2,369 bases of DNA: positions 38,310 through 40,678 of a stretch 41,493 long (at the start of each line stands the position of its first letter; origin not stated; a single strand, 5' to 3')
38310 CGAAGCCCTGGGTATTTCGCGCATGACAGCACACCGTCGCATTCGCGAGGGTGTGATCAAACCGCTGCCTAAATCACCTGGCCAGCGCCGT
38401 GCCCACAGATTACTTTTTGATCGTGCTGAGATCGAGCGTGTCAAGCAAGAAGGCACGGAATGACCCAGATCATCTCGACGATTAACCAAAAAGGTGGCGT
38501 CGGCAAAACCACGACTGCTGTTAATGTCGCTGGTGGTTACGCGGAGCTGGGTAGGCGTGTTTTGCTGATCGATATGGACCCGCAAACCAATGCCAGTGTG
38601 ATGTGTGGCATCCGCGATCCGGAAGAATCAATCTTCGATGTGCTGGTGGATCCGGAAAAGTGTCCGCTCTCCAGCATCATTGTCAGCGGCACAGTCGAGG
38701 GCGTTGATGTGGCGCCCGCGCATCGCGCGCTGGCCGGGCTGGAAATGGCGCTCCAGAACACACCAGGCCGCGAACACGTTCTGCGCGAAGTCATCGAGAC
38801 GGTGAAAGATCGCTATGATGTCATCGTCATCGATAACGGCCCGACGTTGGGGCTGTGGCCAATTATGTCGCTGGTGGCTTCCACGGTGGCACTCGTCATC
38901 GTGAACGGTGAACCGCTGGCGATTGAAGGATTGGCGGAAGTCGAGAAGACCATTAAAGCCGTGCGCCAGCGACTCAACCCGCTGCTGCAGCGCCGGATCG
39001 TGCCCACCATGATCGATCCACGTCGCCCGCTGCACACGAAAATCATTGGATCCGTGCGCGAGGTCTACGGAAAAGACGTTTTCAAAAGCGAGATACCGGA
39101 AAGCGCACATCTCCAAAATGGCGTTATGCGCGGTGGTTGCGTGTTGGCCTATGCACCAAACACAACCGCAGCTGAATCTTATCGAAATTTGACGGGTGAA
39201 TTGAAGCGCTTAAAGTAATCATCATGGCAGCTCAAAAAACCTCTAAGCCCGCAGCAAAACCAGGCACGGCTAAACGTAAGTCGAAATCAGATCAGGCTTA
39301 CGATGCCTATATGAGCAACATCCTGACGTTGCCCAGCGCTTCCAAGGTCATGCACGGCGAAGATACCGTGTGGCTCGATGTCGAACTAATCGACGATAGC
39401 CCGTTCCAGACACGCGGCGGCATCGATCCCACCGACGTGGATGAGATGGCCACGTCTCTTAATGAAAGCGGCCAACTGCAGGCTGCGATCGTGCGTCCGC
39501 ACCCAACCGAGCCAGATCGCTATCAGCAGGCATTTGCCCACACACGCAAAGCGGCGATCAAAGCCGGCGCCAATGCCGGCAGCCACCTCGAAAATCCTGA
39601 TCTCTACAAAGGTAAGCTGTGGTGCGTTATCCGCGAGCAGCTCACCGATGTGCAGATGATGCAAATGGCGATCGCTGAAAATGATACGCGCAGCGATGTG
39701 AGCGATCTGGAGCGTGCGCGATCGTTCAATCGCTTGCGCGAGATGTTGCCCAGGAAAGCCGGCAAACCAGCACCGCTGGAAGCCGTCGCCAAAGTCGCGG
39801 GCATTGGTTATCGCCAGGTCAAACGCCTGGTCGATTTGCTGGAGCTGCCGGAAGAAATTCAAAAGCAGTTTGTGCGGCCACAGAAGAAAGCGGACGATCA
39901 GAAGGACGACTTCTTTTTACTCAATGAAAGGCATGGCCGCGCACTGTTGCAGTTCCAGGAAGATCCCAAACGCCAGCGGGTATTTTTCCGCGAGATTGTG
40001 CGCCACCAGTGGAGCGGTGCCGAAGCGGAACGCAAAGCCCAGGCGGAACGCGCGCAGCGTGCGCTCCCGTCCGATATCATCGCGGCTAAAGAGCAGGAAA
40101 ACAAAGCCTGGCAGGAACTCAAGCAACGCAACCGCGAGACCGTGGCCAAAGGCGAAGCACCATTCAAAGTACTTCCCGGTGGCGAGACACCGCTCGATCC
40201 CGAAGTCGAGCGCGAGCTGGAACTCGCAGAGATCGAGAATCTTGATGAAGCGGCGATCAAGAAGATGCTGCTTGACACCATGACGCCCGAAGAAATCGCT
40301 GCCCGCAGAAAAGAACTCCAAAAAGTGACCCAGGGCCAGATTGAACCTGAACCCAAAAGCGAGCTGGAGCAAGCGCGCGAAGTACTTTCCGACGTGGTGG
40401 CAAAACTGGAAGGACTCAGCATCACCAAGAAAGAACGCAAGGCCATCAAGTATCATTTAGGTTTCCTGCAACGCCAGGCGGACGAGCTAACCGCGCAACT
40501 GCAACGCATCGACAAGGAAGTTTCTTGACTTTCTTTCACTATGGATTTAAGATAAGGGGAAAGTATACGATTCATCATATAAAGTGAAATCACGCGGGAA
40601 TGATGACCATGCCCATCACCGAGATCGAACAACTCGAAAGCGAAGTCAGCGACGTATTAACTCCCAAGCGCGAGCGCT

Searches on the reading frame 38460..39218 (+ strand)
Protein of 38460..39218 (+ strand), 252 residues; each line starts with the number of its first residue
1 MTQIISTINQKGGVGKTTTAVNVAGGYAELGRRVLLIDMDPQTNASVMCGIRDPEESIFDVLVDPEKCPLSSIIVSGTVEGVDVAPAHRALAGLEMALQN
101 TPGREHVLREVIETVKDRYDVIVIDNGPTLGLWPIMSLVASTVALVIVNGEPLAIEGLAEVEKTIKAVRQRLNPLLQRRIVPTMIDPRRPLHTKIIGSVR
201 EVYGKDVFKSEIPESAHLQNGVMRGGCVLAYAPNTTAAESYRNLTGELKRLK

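Call 16: search_protein_families(library=pfam, proteins=[window:38460-39218:+], max_evalue=0.01)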
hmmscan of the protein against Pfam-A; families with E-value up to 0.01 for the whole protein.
window:38460-39218:+ (252 aa): 7 families
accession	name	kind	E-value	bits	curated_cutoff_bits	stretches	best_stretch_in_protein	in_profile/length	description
PF13614.12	AAA_31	-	1.8e-48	165.2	27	1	3-177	2-176/177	AAA domain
PF01656.29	CbiA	-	1.1e-19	71.1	25.4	1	5-223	1-120/125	CobQ/CobB/MinD/ParA nucleotide binding domain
PF00142.24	Fer4_NifH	-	2.4e-09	37.5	25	1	8-248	5-244/271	4Fe-4S iron sulfur cluster binding proteins, NifH/frxC family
PF02374.21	ArsA_ATPase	-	4e-08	33.3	24.3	1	8-45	6-43/305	Anion-transporting ATPase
PF10609.15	ParA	-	1.9e-07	31.2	27.1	1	2-170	3-162/246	NUBPL iron-transfer P-loop NTPase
PF09140.17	MipZ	-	8.3e-07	29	20.7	1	4-42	2-40/262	ATPase MipZ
PF06564.18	CBP_BcsQ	-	0.0039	17.2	21.3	0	11-42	10-41/234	Cellulose biosynthesis protein BcsQ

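Call 125: search_protein_families(library=ncbifam, proteins=[window:38460-39218:+], max_evalue=0.01)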
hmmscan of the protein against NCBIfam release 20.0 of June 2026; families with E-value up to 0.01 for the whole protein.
window:38460-39218:+ (252 aa): 31 families (the best 25 are shown)
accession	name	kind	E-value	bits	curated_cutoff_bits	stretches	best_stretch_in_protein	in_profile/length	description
TIGR03453.1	partition_RepA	equivalog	2.8e-27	95.6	348.45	1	2-221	104-343/387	plasmid partitioning protein RepA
NF041546.1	ParA_partition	equivalog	3e-27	95.5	180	2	4-61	1-58/203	ParA family partition ATPase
TIGR01969.1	minD_arch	subfamily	4.2e-22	78.5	201.75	1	4-249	2-231/251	cell division ATPase MinD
NF010443.0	PRK13869.1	subfamily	9.2e-17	60.9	446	1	3-160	122-293/405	plasmid-partitioning protein RepA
NF041283.1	PrgP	equivalog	1e-16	61.1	400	1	1-220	1-230/297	ParA superfamily DNA segregation protein PrgP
TIGR03371.1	cellulose_yhjQ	equivalog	1.3e-13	51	157.85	1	4-245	3-238/246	cellulose biosynthesis protein BcsQ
NF010259.0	PRK13705.1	equivalog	2.9e-13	49.5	725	1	4-148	108-264/388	plasmid-partitioning protein SopA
TIGR01968.1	minD_bact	equivalog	1e-11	44.7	212.9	1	3-245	2-233/261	septum site-determining protein MinD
TIGR01007.1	eps_fam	subfamily_domain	1.3e-11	44.4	108.05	1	5-129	20-138/204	polysaccharide biosynthesis tyrosine autokinase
NF033200.1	F430_CfbC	exception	5.9e-11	42.2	402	1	8-248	5-238/260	Ni-sirohydrochlorin a,c-diamide reductive cyclase ATP-dependent reductase subunit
TIGR01287.1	nifH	equivalog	1.7e-10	40.7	394.35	1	8-247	5-243/275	nitrogenase iron protein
NF047398.1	AAA_KGGVGR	domain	1.3e-09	38.7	90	1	3-126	3-149/190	KGGVGR-motif variant AAA ATPase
NF009702.0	PRK13231.1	equivalog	1.8e-08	33.9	427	1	7-247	6-237/264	nitrogenase reductase-like protein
TIGR00345.1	GET3_arsA_TRC40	subfamily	2.2e-08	34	135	1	10-45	4-39/299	TRC40/GET3/ArsA family transport-energizing ATPase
NF009701.0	PRK13230.1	subfamily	2.2e-08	33.5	350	1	8-64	6-62/291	nitrogenase reductase-like protein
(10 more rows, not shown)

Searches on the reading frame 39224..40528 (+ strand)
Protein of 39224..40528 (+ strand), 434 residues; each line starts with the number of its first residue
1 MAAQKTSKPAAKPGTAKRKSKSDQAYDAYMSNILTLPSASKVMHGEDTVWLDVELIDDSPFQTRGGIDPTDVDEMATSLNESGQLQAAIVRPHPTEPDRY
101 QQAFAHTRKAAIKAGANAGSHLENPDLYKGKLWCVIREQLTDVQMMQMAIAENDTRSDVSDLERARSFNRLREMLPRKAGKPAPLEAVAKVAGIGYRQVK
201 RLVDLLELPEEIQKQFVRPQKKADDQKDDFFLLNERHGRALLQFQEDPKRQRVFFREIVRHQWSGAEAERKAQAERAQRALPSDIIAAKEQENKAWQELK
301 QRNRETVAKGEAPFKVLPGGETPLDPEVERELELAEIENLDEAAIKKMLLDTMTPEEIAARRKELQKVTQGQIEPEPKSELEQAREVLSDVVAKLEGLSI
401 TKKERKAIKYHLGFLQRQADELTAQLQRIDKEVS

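Call 16: search_protein_families(library=pfam, proteins=[window:39224-40528:+], max_evalue=0.01)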
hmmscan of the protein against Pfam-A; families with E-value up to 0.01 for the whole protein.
window:39224-40528:+ (434 aa): 2 families
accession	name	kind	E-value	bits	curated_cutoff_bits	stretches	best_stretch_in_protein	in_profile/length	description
PF17762.8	HTH_ParB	-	1.9e-06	28.4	22.6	1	158-274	2-99/102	ParB HTH domain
PF02195.25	ParB_N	-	2.4e-05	24.7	26.3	1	51-111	6-64/95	ParB N-terminal domain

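Call 17: search_solved_structures(query=window:39224-40528:+, max_evalue=0.01, show_alignments=2)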
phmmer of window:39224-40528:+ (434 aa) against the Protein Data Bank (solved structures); distinct sequences matched with E-value up to 0.01: 4.
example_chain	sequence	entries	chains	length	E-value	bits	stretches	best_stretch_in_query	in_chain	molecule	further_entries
6t1f_A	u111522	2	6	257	1.7e-08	37.6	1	52-219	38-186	Chromosome-partitioning protein ParB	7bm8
1vz0_A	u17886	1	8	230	2.4e-05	27.2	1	46-219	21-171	Chromosome-partitioning protein Spo0J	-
8qa8_A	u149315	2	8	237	0.0032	20.2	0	30-101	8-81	Transcriptional repressor protein KorB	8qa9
4umk_A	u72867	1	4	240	0.0083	18.9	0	49-214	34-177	PROBABLE CHROMOSOME-PARTITIONING PROTEIN PARB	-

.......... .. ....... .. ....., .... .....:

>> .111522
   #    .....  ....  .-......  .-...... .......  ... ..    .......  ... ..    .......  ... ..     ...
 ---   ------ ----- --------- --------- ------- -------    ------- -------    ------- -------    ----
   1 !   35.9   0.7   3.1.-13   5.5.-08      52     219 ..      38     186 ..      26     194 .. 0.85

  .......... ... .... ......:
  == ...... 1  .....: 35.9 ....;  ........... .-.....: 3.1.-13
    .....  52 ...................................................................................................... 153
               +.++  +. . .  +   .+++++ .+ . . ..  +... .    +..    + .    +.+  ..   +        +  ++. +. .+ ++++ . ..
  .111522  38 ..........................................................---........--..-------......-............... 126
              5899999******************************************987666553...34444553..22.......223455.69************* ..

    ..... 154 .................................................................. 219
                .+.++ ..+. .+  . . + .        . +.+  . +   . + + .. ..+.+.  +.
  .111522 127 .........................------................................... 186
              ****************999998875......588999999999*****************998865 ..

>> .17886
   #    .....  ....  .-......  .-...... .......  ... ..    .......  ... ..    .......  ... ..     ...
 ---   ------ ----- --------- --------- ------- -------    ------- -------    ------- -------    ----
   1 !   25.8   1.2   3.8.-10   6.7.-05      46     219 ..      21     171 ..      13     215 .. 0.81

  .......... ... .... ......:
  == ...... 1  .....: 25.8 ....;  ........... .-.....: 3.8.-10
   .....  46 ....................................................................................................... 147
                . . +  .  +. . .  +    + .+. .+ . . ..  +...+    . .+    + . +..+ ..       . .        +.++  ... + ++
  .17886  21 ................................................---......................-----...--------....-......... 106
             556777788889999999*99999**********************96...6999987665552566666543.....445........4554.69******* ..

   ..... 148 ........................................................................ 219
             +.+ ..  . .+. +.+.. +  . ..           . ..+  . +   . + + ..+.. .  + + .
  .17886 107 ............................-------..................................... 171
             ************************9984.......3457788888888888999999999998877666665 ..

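Call 21: find_homologous_proteins(query=window:39224-40528:+)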
Query window:39224-40528:+ (434 aa): 14 proteins with E <= 0.001 among 8000 candidates.
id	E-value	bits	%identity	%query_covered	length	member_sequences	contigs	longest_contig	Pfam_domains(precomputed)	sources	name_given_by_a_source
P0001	1.9e-277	938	100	100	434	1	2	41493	PF17762.9,PF02195.27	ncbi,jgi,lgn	jgi:ParB/RepB/Spo0J family partition protein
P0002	7.5e-36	143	38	52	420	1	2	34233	PF17762.9,PF02195.27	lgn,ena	-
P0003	8.6e-32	129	38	53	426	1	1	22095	PF02195.27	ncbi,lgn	-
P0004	1.6e-31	128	39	55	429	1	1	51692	PF02195.27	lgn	-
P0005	1.9e-7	49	33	48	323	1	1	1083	PF17762.9,PF23552.3,PF02195.27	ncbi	-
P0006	2.6e-6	45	34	39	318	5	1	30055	PF17762.9,PF23552.3,PF02195.27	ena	-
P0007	5.0e-6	44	31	51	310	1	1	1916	PF17762.9,PF23552.3,PF02195.27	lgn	-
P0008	1.4e-5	43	32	48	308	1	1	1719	PF17762.9,PF23552.3,PF02195.27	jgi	jgi:ParB family chromosome partitioning protein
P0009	3.2e-5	42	29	65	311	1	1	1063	PF17762.9,PF23552.3,PF02195.27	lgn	-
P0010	3.3e-5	42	31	49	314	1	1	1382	PF17762.9,PF23552.3,PF02195.27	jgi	jgi:ParB family transcriptional regulator, chromosome partitioning protein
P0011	4.8e-5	41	32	48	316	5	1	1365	PF17762.9,PF23552.3,PF02195.27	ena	-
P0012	5.4e-5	41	30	39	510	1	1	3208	PF17762.9,PF02195.27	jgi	jgi:ParB/RepB/Spo0J family partition protein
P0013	6.7e-5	41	32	49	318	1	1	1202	PF17762.9,PF23552.3,PF02195.27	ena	-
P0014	8.5e-5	40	30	49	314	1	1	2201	PF17762.9,PF23552.3,PF02195.27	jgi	jgi:ParB family transcriptional regulator, chromosome partitioning protein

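Call 22: find_encoding_contigs(protein=P0002, flank=10000, max_places=3)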
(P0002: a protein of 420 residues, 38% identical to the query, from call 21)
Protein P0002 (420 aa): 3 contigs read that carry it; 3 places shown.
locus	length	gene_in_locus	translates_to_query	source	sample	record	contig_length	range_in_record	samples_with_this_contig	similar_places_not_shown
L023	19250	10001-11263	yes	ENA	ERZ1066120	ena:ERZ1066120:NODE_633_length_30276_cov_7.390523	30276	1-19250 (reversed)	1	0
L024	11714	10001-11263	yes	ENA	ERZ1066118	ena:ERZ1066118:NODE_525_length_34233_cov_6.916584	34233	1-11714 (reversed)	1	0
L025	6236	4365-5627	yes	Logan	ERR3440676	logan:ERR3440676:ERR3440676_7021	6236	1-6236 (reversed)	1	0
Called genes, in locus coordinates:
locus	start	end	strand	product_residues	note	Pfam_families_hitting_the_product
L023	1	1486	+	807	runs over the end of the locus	PF13550:Phage-tail_3, PF23666:Rcc01698_C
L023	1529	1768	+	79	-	-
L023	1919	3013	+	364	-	PF00589:Phage_integrase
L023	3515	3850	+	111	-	PF13560:HTH_31 (faint), PF01381:HTH_3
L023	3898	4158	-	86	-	-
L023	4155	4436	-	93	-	-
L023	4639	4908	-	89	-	-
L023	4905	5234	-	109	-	-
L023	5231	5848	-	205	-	-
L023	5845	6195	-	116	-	PF19800:DUF6283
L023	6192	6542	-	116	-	-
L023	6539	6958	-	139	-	-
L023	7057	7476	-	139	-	PF12957:DUF3846 (faint)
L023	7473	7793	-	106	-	-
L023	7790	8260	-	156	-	-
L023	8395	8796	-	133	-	-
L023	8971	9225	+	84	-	-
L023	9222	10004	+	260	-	PF00142:Fer4_NifH (faint), PF01656:CbiA, PF06564:CBP_BcsQ, PF07015:VirC1 (faint), PF09140:MipZ (weak), PF10609:ParA, PF13614:AAA_31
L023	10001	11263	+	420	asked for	PF02195:ParB_N, PF17762:HTH_ParB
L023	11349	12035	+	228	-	PF00717:Peptidase_S24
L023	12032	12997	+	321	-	-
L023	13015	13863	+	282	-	PF07505:DUF5131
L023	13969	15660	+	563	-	-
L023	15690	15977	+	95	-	-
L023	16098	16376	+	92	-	-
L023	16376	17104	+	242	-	PF01555:N6_N4_Mtase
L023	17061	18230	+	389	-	-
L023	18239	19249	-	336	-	?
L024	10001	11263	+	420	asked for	PF02195:ParB_N, PF17762:HTH_ParB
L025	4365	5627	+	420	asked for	PF02195:ParB_N, PF17762:HTH_ParB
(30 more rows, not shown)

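Call 23: find_encoding_contigs(protein=P0003, flank=10000, max_places=3)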
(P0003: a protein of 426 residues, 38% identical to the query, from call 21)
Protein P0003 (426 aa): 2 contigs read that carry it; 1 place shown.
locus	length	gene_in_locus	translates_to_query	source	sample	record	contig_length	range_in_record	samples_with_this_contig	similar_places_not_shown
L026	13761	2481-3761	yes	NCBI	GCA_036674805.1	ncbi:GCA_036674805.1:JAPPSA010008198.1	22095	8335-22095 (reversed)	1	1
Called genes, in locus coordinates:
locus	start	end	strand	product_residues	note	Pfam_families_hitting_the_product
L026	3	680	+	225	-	?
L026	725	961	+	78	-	-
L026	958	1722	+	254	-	PF12587:DUF3761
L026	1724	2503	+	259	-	PF00142:Fer4_NifH (faint), PF01656:CbiA, PF02374:ArsA_ATPase (weak), PF09140:MipZ (faint), PF10609:ParA (weak), PF13614:AAA_31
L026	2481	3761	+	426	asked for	PF02195:ParB_N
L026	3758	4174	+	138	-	-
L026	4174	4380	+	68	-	-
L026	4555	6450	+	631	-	-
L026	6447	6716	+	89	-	-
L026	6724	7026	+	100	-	-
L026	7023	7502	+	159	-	-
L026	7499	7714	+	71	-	-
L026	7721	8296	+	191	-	PF26915:Phage_P4_cII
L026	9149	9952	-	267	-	PF00239:Resolvase, PF07508:Recombinase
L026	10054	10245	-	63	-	-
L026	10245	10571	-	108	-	-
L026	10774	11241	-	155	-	-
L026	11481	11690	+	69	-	-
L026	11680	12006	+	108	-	-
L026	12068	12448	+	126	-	-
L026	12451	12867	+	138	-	PF20901:Sf6_terminase (weak)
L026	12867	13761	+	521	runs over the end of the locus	PF03237:Terminase_6N, PF04466:Terminase_3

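Call 24: find_encoding_contigs(protein=P0004, flank=10000, max_places=3)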
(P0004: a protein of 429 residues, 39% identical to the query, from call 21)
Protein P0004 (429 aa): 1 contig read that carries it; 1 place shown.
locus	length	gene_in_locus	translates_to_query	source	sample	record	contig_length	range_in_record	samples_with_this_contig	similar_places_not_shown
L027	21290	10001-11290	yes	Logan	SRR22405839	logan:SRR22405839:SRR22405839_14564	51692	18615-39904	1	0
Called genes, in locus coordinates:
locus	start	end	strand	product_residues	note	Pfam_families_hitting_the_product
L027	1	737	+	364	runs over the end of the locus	PF01223:Endonuclease_NS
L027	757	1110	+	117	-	-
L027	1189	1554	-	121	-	PF13560:HTH_31, PF01381:HTH_3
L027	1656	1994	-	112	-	PF05973:Gp49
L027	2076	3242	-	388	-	PF01381:HTH_3, PF12844:HTH_19, PF13560:HTH_31, PF06114:Peptidase_M78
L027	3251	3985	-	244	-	-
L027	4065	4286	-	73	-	-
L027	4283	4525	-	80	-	-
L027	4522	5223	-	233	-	-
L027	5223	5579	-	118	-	PF19800:DUF6283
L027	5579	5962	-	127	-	-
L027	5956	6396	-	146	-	-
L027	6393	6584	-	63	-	-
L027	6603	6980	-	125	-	-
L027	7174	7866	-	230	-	-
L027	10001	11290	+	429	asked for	PF02195:ParB_N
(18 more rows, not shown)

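Call 68: find_related_loci(query=A5, collection=viral_contigs, flank=10000)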
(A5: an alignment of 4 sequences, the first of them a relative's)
Query A5 (434 aa) in viral_contigs; peptide patterns used: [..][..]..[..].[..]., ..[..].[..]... (x = any residue, [..] = any of these).
32 stretches matched a pattern; 7 encode a relative of the query (tblastn E <= 1e-3); 7 distinct loci.
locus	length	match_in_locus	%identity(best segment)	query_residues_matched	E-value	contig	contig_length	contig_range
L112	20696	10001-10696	42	47-272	7e-51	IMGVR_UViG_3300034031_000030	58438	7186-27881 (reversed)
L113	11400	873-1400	29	46-248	6e-15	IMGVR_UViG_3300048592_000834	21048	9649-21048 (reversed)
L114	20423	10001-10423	31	53-213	6e-11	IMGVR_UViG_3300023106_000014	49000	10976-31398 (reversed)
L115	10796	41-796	29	50-277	7e-9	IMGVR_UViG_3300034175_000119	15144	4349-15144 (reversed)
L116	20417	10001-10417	30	53-212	5e-6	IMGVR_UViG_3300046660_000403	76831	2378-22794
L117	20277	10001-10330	27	48-170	2e-5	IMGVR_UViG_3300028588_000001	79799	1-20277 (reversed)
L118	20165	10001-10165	40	53-109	2e-5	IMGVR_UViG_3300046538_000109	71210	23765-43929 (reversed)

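Call 84: find_homologous_proteins(query=L023:2-1483:+, max_evalue=1e-50)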
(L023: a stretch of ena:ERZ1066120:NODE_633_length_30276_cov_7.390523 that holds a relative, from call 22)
Query L023:2-1483:+ (494 aa): 2 proteins with E <= 1e-50 among 8000 candidates.
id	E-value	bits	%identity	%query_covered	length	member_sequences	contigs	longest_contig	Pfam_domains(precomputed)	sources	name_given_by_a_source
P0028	0.0e+0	1124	100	100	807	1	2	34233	PF13550.14,PF23666.3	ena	-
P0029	1.3e-152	527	54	99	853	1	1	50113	PF13550.14,PF23666.3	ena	-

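Call 85: find_encoding_contigs(protein=P0028, flank=10000, max_places=2)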
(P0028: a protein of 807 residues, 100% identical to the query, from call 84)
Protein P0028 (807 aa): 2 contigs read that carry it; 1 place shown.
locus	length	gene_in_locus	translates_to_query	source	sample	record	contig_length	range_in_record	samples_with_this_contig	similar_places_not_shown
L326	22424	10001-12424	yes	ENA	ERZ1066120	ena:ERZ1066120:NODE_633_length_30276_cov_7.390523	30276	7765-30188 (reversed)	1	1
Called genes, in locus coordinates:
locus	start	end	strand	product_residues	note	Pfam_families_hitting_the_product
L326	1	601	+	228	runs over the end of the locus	?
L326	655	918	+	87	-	-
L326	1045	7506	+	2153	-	PF10145:PhageMin_Tail, PF05257:CHAP (weak)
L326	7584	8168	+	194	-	PF09343:DUF2460 (weak)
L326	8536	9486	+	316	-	PF09931:Phage_phiJL001_Gp84_N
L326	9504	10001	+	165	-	-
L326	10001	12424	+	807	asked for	PF13550:Phage-tail_3, PF23666:Rcc01698_C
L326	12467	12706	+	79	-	-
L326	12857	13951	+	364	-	PF00589:Phage_integrase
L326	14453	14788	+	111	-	PF13560:HTH_31 (faint), PF01381:HTH_3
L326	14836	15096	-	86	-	-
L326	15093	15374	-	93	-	-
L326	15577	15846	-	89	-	-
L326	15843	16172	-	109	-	-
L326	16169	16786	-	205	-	-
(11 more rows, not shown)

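Call 125: search_protein_families(library=ncbifam, proteins=[window:39224-40528:+], max_evalue=0.01)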
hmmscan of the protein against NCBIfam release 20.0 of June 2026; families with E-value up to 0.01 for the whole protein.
window:39224-40528:+ (434 aa): 5 families
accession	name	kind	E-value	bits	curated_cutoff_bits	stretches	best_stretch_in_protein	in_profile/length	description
TIGR00180.1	parB_part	domain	4.7e-21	75.4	58.45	1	49-226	6-164/186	ParB/RepB/Spo0J family partition protein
TIGR03454.1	partition_RepB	equivalog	4.4e-15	55.9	201.5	1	40-173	56-175/325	plasmid partitioning protein RepB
TIGR04285.1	nucleoid_noc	exception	2.8e-13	49.8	315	1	51-280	5-196/255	nucleoid occlusion protein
TIGR03734.1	PRTRC_parB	hypoth_equivalog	3.7e-08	32.4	278.6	1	64-171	9-105/555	PRTRC system ParB family protein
NF010440.0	PRK13866.1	equivalog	7.5e-08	31.9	522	1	42-171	59-175/336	plasmid partitioning protein RepB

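Call 126: search_dna_similar(query=window:39224-40528:+, collection=phages, mode=protein, max_rows=8)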
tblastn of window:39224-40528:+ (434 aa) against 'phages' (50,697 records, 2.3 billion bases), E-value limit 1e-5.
Records with a match: 1; places in all: 1; records where one place covers at least 80% of the query: 0.
Best place of each record, by identity: <60% 1.
By first word of the organism name: Bacteriophage 1.
By host as written in the record: - 1.
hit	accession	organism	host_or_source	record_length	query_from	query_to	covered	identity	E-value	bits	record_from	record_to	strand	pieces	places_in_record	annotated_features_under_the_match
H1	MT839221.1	Bacteriophage sp.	human fecal samples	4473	46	182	32%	31.2%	8e-7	57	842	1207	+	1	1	record has no annotation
